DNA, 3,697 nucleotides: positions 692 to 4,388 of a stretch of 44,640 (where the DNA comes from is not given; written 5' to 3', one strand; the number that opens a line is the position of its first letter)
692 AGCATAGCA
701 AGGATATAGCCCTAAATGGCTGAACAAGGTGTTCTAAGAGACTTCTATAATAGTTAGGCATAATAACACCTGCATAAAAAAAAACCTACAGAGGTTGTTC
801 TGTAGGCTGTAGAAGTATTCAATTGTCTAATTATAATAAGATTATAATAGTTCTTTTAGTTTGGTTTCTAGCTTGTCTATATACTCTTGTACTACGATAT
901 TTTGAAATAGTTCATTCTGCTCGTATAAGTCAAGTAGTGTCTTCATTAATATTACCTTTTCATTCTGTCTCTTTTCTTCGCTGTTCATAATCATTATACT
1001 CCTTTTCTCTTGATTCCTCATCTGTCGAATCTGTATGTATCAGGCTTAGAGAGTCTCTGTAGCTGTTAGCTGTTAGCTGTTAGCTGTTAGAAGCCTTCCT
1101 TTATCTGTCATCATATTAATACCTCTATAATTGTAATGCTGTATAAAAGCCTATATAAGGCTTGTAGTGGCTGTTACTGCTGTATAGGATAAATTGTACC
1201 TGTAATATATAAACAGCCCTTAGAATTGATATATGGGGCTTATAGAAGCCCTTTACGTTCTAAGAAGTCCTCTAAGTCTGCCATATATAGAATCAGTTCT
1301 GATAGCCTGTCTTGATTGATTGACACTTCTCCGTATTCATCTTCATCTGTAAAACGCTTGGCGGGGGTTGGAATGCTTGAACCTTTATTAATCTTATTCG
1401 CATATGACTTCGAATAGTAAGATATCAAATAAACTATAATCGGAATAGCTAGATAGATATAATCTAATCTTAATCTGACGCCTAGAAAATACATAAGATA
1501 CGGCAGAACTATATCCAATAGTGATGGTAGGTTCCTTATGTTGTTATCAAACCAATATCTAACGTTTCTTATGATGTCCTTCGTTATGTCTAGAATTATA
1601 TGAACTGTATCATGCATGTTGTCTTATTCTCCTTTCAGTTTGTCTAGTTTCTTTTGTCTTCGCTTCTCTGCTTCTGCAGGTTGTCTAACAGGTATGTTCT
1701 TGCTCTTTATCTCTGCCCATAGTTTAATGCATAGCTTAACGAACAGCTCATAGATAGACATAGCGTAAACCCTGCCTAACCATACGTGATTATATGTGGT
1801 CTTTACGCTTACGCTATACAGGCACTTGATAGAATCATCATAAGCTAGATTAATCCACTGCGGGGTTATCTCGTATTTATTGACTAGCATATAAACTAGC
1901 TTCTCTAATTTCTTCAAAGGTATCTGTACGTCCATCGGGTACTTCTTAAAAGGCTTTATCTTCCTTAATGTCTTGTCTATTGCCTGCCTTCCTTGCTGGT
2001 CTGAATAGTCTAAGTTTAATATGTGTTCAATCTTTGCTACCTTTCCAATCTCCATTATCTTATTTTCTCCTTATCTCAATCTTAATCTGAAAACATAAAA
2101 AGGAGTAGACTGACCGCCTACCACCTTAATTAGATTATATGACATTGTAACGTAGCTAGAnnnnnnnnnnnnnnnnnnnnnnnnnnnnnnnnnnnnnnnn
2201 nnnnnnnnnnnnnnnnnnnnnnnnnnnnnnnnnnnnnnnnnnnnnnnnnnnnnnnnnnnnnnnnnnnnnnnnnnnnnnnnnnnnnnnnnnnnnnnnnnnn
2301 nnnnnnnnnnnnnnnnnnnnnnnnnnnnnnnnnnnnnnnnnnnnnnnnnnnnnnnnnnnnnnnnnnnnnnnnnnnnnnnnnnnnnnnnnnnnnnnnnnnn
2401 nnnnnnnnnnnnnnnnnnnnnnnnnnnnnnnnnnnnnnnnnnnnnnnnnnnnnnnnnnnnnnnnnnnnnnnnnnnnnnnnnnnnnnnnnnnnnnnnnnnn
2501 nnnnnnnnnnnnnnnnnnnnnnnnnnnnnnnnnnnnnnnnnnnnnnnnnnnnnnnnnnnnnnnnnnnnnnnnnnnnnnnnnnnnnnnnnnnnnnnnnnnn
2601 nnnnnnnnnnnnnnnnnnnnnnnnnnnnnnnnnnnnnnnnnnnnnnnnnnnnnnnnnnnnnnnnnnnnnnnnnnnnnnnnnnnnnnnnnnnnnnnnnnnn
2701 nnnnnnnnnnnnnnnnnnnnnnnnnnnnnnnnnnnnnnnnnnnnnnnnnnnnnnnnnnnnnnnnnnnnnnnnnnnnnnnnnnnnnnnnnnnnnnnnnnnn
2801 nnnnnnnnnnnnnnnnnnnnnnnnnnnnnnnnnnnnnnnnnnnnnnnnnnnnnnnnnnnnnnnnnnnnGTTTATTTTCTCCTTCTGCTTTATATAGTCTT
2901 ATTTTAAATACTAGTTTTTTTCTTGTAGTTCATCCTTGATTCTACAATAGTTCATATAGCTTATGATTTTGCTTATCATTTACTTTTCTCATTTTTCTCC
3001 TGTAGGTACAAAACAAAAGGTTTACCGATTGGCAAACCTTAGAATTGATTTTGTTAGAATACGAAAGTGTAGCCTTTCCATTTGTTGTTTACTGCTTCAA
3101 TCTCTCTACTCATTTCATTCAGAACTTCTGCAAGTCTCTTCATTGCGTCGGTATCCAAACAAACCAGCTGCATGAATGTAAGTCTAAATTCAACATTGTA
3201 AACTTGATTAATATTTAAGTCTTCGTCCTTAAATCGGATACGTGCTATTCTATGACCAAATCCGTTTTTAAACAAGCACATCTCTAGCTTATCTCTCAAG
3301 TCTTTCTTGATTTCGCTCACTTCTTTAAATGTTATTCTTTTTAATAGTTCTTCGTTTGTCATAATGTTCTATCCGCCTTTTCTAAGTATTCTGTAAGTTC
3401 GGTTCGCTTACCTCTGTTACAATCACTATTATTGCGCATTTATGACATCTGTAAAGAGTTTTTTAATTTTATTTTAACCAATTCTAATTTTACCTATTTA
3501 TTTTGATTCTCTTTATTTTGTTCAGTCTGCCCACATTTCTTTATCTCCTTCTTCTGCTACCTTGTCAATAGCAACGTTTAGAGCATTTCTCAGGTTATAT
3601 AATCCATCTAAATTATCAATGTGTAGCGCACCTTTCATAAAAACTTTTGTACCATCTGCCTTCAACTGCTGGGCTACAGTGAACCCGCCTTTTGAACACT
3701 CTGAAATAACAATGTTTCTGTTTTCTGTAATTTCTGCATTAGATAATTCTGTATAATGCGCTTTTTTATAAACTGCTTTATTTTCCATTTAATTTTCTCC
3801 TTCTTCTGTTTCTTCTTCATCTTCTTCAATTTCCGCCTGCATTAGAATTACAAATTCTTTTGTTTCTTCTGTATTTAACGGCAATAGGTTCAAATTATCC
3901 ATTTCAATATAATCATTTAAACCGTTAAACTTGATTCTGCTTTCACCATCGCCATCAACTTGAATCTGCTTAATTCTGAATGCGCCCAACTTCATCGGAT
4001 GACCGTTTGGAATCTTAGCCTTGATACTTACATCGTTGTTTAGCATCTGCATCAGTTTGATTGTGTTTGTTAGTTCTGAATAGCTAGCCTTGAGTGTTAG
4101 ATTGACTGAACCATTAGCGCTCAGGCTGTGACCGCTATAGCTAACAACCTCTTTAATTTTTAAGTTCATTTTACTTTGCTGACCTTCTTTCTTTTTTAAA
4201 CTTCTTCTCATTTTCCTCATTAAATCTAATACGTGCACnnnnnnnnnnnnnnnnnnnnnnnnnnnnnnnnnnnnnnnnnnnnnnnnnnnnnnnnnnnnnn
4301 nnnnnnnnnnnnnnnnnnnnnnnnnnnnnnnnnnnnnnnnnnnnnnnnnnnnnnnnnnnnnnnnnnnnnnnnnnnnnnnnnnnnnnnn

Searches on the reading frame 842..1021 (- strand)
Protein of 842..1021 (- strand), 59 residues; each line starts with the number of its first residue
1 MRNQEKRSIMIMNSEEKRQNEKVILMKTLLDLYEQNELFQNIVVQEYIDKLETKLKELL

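Call 32: search_protein_families(library=pfam, proteins=[window:842-1021:-], max_evalue=0.1)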
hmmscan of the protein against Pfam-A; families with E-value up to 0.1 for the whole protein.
window:842-1021:- (59 aa): 1 family
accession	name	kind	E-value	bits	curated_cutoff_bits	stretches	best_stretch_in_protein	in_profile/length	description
PF03133.20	TTL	-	0.004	16.8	20.1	1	3-50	62-108/292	Tubulin-tyrosine ligase family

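Call 83: find_homologous_proteins(query=window:845-988:-, max_evalue=0.01)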
Query seq(48 aa) (48 aa): 44 proteins with E <= 0.01 among 44 candidates.
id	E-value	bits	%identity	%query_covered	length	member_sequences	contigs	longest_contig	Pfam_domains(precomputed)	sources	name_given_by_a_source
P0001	3.0e-19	84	96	100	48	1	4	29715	-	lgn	-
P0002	3.0e-19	84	96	100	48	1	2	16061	-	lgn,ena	-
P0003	9.7e-19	82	96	100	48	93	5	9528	-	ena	-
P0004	1.1e-18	82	94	100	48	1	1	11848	-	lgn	-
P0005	1.2e-18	82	94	100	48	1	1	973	-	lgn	-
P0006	1.4e-18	82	94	100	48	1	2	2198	-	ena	-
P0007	1.4e-18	81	98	100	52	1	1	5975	-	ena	-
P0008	1.6e-18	81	94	100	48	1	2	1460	-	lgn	-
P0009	2.0e-18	81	94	100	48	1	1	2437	-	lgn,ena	-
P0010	2.2e-18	81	92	100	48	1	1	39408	-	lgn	-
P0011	2.2e-18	81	94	100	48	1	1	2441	-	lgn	-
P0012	3.7e-18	80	90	100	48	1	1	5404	-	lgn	-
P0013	4.7e-18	80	92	100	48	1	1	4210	-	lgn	-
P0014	5.0e-18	80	92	100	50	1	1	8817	-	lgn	-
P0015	5.7e-18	80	92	100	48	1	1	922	-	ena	-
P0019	9.5e-18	79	90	100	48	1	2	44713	-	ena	-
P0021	2.1e-17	78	90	100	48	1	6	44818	-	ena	-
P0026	3.1e-17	77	90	100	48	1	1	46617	-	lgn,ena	-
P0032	5.0e-16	74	84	100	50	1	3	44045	-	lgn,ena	-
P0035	2.3e-15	72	95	83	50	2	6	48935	-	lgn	-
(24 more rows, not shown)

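Call 86: find_encoding_contigs(protein=P0021, flank=3200, max_places=6)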
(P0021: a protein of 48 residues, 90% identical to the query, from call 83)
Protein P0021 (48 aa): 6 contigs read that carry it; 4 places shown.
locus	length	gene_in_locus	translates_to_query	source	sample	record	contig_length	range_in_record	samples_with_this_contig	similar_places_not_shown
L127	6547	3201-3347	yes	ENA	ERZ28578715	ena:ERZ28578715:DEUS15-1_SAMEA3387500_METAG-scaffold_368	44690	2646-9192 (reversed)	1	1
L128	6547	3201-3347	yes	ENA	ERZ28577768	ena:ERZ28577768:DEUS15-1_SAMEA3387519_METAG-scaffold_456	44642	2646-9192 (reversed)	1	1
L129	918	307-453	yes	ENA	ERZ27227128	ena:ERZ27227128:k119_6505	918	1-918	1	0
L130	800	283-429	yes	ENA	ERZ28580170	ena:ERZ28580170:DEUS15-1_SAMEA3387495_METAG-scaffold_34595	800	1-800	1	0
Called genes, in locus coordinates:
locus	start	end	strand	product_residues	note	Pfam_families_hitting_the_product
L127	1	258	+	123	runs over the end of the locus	-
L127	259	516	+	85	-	-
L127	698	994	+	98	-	-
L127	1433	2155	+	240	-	-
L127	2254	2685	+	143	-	-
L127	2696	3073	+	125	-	-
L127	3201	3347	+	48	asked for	-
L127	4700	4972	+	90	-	-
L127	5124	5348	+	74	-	-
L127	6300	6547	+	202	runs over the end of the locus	PF01527:HTH_Tnp_1 (weak)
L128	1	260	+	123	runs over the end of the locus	-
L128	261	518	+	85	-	-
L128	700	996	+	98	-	-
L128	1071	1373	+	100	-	-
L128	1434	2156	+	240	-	-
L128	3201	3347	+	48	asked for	-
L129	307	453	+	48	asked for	-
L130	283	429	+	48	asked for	-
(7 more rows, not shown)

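Call 87: find_encoding_contigs(protein=P0035, flank=3200, max_places=6)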
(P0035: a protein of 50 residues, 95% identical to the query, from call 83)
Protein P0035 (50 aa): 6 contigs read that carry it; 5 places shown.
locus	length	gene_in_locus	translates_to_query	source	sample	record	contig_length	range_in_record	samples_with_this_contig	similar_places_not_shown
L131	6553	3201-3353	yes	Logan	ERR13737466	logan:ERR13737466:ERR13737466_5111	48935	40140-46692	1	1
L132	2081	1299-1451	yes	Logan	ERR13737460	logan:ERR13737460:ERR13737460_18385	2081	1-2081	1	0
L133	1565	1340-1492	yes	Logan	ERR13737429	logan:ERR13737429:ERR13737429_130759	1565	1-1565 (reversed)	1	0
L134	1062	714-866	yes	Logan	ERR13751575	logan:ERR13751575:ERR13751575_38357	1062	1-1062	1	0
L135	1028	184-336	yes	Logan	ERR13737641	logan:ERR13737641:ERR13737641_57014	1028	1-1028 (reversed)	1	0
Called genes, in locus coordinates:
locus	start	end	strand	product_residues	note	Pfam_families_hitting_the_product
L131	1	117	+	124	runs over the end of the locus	-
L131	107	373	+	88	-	-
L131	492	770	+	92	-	-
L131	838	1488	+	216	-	-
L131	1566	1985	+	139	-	-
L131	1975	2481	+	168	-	PF00075:RNase_H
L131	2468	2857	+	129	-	-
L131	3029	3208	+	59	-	-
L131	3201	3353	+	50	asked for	-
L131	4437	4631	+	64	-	PF07498:Rho_N (weak)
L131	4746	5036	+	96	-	-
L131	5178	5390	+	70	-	-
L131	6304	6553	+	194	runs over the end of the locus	PF01527:HTH_Tnp_1 (weak)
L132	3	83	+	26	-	?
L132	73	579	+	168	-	PF00075:RNase_H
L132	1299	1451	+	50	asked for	-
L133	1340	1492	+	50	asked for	-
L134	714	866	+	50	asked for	-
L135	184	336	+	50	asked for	-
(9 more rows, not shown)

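Call 90: find_encoding_contigs(protein=P0019, flank=2200, max_places=6)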
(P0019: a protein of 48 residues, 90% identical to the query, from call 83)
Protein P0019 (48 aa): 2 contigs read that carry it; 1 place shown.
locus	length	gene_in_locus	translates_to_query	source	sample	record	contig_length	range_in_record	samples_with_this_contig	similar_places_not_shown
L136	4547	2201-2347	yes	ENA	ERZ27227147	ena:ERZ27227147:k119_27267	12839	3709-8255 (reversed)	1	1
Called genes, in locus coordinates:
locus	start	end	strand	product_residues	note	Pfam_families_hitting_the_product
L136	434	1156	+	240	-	-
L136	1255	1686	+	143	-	-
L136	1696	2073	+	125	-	-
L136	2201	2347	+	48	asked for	-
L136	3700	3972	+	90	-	-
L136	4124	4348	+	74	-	-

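Call 91: find_encoding_contigs(protein=P0026, flank=2200, max_places=6)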
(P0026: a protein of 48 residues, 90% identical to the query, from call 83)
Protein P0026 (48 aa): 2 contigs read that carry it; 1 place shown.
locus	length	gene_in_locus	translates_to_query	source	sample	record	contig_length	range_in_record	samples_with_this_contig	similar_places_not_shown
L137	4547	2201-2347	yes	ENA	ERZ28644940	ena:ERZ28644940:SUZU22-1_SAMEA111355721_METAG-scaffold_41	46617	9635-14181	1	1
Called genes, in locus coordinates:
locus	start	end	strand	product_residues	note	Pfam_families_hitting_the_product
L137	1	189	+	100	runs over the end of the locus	-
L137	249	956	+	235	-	-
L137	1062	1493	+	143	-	-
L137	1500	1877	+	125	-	-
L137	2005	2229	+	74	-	-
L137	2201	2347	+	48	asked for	-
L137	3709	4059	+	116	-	-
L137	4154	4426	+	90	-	-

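Call 92: find_encoding_contigs(protein=P0032, flank=2200, max_places=6)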
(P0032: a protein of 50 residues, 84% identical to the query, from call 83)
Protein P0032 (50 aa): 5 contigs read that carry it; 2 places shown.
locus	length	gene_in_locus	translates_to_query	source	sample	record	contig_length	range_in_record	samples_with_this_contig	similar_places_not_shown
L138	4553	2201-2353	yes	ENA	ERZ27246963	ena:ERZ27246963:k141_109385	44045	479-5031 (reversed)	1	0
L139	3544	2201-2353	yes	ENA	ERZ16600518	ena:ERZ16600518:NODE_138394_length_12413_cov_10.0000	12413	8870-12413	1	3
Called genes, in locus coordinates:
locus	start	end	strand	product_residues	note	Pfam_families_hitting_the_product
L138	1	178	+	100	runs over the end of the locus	-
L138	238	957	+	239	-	-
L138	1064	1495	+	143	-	-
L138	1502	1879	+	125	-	-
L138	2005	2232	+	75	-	-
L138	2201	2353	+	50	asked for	-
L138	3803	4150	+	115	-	-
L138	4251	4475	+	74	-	-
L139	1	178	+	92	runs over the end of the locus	-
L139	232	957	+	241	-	-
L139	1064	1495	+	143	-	-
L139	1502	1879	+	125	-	-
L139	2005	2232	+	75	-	-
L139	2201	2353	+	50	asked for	-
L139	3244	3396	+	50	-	-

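Call 94: predict_structure(alignment_id=A1)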
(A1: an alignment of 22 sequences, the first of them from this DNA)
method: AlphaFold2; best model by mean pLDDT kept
length: 48 residues; sequences in the alignment: 22
mean_pLDDT: 96.0   pTM: 0.57
mean pLDDT of the five models: 96.0, 93.5, 92.8, 91.9, 79.0
residues with pLDDT >= 90: 45; 70-90: 2; 50-70: 1; < 50: 0
segments of 3 or more residues with pLDDT < 50: none
pLDDT, mean of each block of 10 residues (from residue 1): 91 98 96 98 97
secondary structure, 60 per line:
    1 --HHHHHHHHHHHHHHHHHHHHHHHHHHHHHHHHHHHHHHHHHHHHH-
elements in order: H3-47

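Call 116: search_protein_families(library=pfam, alignment_id=A3, max_evalue=1)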
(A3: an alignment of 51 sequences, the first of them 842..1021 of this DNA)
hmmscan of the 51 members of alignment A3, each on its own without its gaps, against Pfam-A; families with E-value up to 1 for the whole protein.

A. member 1, window:842-1021:- (59 aa): 1 family
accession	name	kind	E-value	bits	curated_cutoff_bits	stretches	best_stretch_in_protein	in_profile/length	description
PF03133.20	TTL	-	0.004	16.8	20.1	1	3-50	62-108/292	Tubulin-tyrosine ligase family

B. families by the number of members that match (of 51 scanned): 104 families (the first 25 are shown)
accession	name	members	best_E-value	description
PF13717.11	Zn_ribbon_4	2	6.8e-06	zinc-ribbon domain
PF13719.11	Zn_ribbon_5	2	0.00043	zinc-ribbon domain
PF01155.25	HypA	2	0.0029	Hydrogenase/urease nickel incorporation, metallochaperone, hypA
PF01096.23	Zn_ribbon_TFIIS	2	0.021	Transcription factor S-II (TFIIS)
PF07754.17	HVO_2753_ZBP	2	0.038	Small zinc finger protein HVO_2753-like, Zn-binding pocket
PF01927.22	Mut7-C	2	0.038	Mut7-C RNAse domain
PF23547.1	Zn_ribbon_FGT1_1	2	0.043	FORGETTER1 first zinc ribbon domain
PF13248.11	Zn_ribbon_3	2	0.047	zinc-ribbon domain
PF07975.18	C1_4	2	0.081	TFIIH C1-like domain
PF01428.23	zf-AN1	2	0.084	AN1-like Zinc finger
PF05876.18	GpA_ATPase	2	0.094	Phage terminase large subunit gpA, ATPase domain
PF14594.13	Sipho_Gp37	1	1.4e-70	Siphovirus ReqiPepy6 Gp37-like protein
PF03864.22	Phage_cap_E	1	5.2e-42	Phage major capsid protein E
PF11753.13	DUF3310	1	2.5e-17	Protein of unknwon function (DUF3310)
PF22745.1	Nlig-Ia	1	1.9e-13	DNA ligase-like, N-terminal NAD+-binding domain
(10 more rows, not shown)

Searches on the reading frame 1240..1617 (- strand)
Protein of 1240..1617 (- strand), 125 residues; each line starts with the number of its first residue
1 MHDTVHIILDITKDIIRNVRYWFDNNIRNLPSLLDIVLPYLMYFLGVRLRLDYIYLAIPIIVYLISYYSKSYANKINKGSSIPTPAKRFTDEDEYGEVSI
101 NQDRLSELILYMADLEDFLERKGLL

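Call 14: search_protein_families(library=phrogs, proteins=[window:1240-1617:-], max_evalue=0.001)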
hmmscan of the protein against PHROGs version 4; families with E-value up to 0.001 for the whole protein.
window:1240-1617:- (125 aa): 0 families

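Call 32: search_protein_families(library=pfam, proteins=[window:1240-1617:-], max_evalue=0.1)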
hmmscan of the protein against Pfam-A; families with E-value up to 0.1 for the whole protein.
window:1240-1617:- (125 aa): 0 families

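Call 63: find_encoding_contigs(protein=window:1240-1617:-, flank=3500, max_places=10)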
Protein window:1240-1617:- (125 aa): 3 contigs read that carry it; 2 places shown.
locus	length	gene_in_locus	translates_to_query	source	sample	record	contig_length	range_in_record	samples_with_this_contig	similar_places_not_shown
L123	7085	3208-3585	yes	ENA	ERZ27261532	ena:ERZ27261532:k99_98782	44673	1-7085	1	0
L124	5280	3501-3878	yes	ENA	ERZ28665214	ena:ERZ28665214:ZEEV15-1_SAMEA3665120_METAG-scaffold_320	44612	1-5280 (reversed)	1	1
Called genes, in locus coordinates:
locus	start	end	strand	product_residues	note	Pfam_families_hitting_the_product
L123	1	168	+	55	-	?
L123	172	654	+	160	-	-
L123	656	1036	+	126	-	-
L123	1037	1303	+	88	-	-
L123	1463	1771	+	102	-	-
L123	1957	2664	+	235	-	-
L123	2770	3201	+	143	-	-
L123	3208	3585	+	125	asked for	-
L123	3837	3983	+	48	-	-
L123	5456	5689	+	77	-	-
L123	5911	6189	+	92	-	-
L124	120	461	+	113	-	-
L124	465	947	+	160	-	-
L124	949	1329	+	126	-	-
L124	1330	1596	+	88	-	-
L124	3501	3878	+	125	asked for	-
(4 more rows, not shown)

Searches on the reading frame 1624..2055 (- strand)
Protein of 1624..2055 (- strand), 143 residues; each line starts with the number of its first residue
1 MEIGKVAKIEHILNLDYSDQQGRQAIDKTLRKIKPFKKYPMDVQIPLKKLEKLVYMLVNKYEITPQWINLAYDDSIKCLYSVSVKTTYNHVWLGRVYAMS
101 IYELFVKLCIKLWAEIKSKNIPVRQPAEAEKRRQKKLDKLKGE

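Call 14: search_protein_families(library=phrogs, proteins=[window:1624-2055:-], max_evalue=0.001)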
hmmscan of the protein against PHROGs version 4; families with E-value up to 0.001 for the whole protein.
window:1624-2055:- (143 aa): 0 families

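Call 32: search_protein_families(library=pfam, proteins=[window:1624-2055:-], max_evalue=0.1)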
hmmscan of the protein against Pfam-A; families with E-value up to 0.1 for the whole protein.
window:1624-2055:- (143 aa): 0 families

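Call 102: find_homologous_proteins(query=window:1624-2055:-, max_evalue=0.001)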
Query window:1624-2055:- (143 aa): 14 proteins with E <= 0.001 among 44 candidates.
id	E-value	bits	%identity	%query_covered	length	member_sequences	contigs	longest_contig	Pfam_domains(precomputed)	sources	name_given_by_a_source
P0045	2.0e-88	312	100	100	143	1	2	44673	-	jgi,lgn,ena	jgi:hypothetical protein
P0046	3.0e-81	288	91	100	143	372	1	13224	-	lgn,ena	-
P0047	2.1e-75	269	88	97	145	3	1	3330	-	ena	-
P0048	1.2e-74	267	87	99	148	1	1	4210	-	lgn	-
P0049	9.8e-73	261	85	99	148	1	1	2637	-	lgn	-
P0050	1.5e-72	260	87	100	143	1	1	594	-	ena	-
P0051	1.6e-44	169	58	92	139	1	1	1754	-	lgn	-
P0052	7.1e-43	164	55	92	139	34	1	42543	-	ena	-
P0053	7.7e-42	161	55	92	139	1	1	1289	-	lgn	-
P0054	5.1e-37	145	50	90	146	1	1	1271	-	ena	-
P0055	3.2e-35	139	49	94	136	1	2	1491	-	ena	-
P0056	5.3e-32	129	51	94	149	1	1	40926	-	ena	-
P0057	1.1e-21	95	92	37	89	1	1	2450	PF12681.14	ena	-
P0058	1.6e-9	56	32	76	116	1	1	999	-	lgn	-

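Call 109: predict_structure(alignment_id=A2)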
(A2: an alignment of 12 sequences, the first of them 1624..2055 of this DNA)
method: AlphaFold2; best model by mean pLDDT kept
length: 143 residues; sequences in the alignment: 12
mean_pLDDT: 88.2   pTM: 0.82
mean pLDDT of the five models: 88.2, 87.4, 87.2, 86.6, 85.1
residues with pLDDT >= 90: 96; 70-90: 36; 50-70: 10; < 50: 1
segments of 3 or more residues with pLDDT < 50: none
pLDDT, mean of each block of 10 residues (from residue 1): 67 92 95 95 96 95 93 77 93 93 97 89 81 80 68
secondary structure, 60 per line:
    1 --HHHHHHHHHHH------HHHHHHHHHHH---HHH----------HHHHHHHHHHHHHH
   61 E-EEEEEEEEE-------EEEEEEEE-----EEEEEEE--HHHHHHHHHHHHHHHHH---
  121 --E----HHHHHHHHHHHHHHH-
elements in order: H3-13 H20-30 H47-60 E63-71 E79-86 E92-98 H101-117 H128-142

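Call 111: fold_search(model_id=the predicted structure, library=pdb)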
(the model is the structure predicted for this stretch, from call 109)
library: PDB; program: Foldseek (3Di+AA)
matches with E <= 10: 693; with E <= 0.001: 0
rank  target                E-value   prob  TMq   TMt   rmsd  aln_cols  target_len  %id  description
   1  7zj1_A                2.2e-02  0.97  0.29  0.44   6.5        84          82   10  Crystal structure of ADAR1-dsRBD3 dimer (released 2023-10-25)
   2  1x49_MODEL_1_A        3.0e-02  0.96  0.32  0.42   6.7        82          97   16  Solution structure of the first DSRM domain in Interferon-induced, double-stranded RNA-activated protein kinas (released 2005-11-14)
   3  5mmj_y                3.0e-02  0.72  0.28  0.32   6.8        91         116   15  Structure of the small subunit of the chloroplast ribosome (released 2017-01-11)
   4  6htu_A                3.2e-02  0.97  0.34  0.55   5.3        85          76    8  Structure of hStau1 dsRBD3-4 in complex with ARF1 RNA (released 2018-11-21)
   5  9hch_c                4.1e-02  0.44  0.27  0.16  15.6       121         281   12  Mouse mitoribosome large subunit assembly intermediate bound to NSUN4, METRF4, GTPBP7 and the MALSU1-L0R8F8-mt-ACP com (released 2025-06-18)
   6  3j6b_5                5.2e-02  0.72  0.31  0.16  13.1       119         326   13  Structure of the yeast mitochondrial large ribosomal subunit (released 2014-04-09)
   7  6eri_BV               7.1e-02  0.77  0.30  0.37   4.6        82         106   20  Structure of the chloroplast ribosome with chl-RRF and hibernation-promoting factor (released 2018-04-18)
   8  28lu_y                9.0e-02  0.82  0.33  0.33  15.6       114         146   18  Structure of the Chlamydomonas reinhardtii chlororibosome with factor pY (released 2026-04-01)
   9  9hcg_c                9.6e-02  0.38  0.29  0.18  13.7       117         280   11  Mouse mitoribosome large subunit assembly intermediate bound to NSUN4, METRF4, MRM2, GTPBP7 and MALSU1-L0R8F8-mt-ACP c (released 2025-06-18)
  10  7qh7_c                9.6e-02  0.35  0.25  0.16  11.8       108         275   12  Cryo-EM structure of the human mtLSU assembly intermediate upon MRM2 depletion - class 4 (released 2022-05-18)
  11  6vlz_c                1.0e-01  0.41  0.28  0.16  15.0       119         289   13  Structure of the human mitochondrial ribosome-EF-G1 complex (ClassI) (released 2020-08-05)
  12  7zj1_B                1.1e-01  0.87  0.30  0.45   4.5        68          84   10  Crystal structure of ADAR1-dsRBD3 dimer (released 2023-10-25)
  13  6ywe_5                1.1e-01  0.82  0.32  0.15   7.9        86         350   14  The structure of the mitoribosome from Neurospora crassa in the P/E tRNA bound state (released 2020-11-11)
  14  1o0w_A                1.2e-01  0.66  0.32  0.22  10.4       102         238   11  Crystal structure of Ribonuclease III (TM1102) from Thermotoga maritima at 2.0 A resolution (released 2002-11-13)
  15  2mdr_MODEL_1_A        1.3e-01  0.66  0.29  0.40  10.7        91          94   10  Solution structure of the third double-stranded RNA-binding domain (dsRBD3) of human adenosine-deaminase ADAR1 (released 2014-04-30)
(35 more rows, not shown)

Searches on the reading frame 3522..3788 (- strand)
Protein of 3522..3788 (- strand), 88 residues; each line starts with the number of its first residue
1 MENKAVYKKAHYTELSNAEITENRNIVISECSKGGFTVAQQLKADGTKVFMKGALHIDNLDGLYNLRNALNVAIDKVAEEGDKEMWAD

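Call 32: search_protein_families(library=pfam, proteins=[window:3522-3788:-], max_evalue=0.1)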
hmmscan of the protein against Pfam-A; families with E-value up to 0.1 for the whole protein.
window:3522-3788:- (88 aa): 1 family
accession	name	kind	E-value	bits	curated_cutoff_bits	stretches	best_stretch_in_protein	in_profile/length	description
PF04914.18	DltD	-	0.054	13.3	22.7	1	10-58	284-332/348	DltD protein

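Call 47: search_protein_families(library=phrogs, proteins=[window:3522-3788:-], max_evalue=0.01)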
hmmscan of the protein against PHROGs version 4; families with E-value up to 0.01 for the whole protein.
window:3522-3788:- (88 aa): 0 families

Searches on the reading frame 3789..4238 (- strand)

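Call 32: search_protein_families(library=pfam, proteins=[window:3789-4238:-], max_evalue=0.1)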
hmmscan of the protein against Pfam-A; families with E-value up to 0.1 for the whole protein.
window:3789-4238:- (149 aa): 1 family
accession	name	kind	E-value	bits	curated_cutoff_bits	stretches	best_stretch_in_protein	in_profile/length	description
PF20186.3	DUF6549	-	0.05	14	27.4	1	4-79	36-111/167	Family of unknown function (DUF6549)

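Call 47: search_protein_families(library=phrogs, proteins=[window:3789-4238:-], max_evalue=0.01)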
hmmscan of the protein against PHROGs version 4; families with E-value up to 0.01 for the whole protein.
window:3789-4238:- (149 aa): 0 families
